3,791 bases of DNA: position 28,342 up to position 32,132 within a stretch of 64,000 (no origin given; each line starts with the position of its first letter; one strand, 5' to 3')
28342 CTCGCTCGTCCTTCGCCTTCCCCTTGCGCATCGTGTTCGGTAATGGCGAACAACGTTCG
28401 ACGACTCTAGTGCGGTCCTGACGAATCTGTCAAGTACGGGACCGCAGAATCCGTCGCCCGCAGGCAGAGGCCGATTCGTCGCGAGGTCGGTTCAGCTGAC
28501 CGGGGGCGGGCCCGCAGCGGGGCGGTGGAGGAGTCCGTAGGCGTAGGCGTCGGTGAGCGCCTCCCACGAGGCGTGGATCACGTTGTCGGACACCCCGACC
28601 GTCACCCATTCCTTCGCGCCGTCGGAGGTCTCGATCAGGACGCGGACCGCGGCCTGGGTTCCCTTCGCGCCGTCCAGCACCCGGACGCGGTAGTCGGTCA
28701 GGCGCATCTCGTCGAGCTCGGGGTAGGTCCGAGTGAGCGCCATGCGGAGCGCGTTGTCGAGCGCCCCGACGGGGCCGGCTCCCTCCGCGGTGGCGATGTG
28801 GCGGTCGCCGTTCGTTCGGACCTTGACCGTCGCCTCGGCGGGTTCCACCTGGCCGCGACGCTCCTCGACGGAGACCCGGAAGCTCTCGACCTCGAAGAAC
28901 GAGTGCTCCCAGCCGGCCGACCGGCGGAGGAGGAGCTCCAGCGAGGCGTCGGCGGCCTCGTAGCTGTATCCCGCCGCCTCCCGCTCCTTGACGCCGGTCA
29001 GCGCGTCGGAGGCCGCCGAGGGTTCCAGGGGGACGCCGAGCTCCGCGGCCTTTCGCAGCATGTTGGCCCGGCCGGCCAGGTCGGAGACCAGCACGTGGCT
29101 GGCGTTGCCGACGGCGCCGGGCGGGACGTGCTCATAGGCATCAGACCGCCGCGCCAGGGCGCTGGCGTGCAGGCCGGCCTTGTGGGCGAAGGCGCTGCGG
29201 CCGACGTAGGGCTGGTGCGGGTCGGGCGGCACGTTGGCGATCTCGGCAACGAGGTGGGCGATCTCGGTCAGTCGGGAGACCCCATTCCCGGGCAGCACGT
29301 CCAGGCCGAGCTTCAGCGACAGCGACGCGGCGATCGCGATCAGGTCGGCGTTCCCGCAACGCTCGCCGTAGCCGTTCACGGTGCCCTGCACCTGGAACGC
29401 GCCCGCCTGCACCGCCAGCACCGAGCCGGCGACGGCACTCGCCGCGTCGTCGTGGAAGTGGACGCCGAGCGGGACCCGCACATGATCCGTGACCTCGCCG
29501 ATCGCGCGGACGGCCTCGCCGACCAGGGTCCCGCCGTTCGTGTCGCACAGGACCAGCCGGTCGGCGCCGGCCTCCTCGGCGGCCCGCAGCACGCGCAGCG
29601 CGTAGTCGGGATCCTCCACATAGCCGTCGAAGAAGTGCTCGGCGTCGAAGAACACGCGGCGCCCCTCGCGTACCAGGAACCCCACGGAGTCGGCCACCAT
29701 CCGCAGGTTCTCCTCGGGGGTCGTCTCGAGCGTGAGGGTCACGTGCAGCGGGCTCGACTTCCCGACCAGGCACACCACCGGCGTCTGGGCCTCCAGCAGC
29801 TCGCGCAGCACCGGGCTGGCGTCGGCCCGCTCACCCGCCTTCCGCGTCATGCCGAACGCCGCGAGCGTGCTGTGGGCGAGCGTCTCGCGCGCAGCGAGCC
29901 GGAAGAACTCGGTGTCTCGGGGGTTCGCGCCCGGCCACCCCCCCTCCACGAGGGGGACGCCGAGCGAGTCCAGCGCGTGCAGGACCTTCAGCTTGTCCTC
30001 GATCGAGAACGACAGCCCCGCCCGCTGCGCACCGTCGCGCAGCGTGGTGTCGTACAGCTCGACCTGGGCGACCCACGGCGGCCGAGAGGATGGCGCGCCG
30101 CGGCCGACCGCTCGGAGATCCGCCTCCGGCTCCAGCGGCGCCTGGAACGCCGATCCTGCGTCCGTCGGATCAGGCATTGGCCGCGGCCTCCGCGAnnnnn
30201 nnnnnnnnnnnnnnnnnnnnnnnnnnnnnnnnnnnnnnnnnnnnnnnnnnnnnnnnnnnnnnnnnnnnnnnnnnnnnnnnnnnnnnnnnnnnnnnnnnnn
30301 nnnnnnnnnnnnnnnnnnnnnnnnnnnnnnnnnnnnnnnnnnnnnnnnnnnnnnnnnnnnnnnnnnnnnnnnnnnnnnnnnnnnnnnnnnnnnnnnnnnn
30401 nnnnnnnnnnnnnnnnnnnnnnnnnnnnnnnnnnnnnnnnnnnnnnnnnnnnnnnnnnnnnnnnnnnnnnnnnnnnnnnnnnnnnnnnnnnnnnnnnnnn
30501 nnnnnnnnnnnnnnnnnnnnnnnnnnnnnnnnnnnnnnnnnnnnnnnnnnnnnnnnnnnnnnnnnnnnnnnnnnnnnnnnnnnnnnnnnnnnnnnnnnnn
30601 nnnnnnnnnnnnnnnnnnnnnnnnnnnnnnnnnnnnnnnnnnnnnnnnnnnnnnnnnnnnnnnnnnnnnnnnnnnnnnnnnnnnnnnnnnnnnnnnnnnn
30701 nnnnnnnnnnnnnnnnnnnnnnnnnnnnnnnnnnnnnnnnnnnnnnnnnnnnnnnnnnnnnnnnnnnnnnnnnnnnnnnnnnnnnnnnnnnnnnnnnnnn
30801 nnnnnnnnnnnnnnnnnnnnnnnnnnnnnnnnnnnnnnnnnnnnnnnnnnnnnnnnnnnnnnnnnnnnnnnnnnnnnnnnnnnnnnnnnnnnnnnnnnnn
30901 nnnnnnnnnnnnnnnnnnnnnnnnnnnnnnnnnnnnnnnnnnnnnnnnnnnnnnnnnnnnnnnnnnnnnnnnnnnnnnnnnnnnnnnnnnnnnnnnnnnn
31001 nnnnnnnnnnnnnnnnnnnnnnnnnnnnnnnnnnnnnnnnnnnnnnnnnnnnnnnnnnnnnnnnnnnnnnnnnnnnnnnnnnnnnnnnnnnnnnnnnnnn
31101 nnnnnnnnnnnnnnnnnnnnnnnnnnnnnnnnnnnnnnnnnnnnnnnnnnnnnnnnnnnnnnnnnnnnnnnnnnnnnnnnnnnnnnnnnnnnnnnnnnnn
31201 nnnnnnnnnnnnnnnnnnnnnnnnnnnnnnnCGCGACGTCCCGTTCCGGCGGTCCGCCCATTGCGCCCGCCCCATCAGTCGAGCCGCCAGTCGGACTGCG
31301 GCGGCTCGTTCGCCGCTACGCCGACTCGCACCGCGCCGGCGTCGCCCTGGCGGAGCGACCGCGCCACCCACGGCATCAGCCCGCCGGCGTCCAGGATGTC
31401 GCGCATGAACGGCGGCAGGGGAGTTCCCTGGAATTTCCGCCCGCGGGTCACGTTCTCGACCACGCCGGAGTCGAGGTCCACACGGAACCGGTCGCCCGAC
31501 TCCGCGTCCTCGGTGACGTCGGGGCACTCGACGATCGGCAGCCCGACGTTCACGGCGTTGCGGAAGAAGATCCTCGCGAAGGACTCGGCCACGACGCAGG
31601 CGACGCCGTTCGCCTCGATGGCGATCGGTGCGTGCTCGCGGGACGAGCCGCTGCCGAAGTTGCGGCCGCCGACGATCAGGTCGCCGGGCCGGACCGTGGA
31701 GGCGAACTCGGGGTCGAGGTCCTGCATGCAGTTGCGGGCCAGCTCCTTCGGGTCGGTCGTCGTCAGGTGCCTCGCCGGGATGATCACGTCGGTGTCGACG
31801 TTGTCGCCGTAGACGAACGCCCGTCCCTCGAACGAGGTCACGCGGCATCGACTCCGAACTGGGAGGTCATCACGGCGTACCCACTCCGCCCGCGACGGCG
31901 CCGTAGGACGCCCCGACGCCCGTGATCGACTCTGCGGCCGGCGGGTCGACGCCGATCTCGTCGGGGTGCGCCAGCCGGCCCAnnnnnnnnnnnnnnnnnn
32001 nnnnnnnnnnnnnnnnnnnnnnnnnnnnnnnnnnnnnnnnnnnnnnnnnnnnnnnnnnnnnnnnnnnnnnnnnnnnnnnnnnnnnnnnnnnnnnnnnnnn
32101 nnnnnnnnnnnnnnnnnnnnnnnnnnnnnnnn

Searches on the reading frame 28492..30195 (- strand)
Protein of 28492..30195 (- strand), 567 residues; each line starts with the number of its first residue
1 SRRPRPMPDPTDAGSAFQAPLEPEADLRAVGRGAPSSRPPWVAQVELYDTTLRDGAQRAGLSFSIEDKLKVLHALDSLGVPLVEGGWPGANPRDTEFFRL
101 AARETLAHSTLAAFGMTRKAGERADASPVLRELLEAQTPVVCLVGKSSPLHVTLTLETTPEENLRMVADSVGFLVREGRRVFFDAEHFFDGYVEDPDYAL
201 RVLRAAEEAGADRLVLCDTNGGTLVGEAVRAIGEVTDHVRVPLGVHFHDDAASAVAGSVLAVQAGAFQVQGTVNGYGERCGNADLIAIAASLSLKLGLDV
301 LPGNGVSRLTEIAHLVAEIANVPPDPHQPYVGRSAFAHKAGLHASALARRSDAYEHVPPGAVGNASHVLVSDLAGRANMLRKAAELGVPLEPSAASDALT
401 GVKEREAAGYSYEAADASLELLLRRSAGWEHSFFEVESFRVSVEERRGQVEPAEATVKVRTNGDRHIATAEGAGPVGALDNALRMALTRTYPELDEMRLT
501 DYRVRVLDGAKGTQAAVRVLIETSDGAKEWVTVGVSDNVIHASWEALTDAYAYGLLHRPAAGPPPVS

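Call 10: search_protein_families(library=pfam, proteins=[window:28492-30195:-], max_evalue=0.01)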
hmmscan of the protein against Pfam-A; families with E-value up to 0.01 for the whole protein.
window:28492-30195:- (567 aa): 4 families
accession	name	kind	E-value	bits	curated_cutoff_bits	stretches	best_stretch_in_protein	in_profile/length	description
PF00682.25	HMGL-like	-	9.7e-44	150.1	29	1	45-316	2-260/260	HMGL-like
PF08502.15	LeuA_dimer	-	5.3e-29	101.2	24.9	1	413-553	1-129/131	LeuA allosteric (dimerisation) domain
PF22617.1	HCS_D2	-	1.3e-11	45.2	27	1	331-404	2-76/82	Homocitrate synthase post-HMGL domain-like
PF13378.12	MR_MLE_C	-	0.0022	18.2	29.4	0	194-359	25-182/219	Enolase C-terminal domain-like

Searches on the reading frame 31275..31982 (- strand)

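Call 10: search_protein_families(library=pfam, proteins=[window:31275-31982:-], max_evalue=0.01)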
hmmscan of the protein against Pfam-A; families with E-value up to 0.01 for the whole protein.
window:31275-31982:- (235 aa): 1 family
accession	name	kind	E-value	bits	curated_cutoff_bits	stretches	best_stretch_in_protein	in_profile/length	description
PF00694.25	Aconitase_C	-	1.5e-16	61.3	22.8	1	102-148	77-123/131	Aconitase C-terminal domain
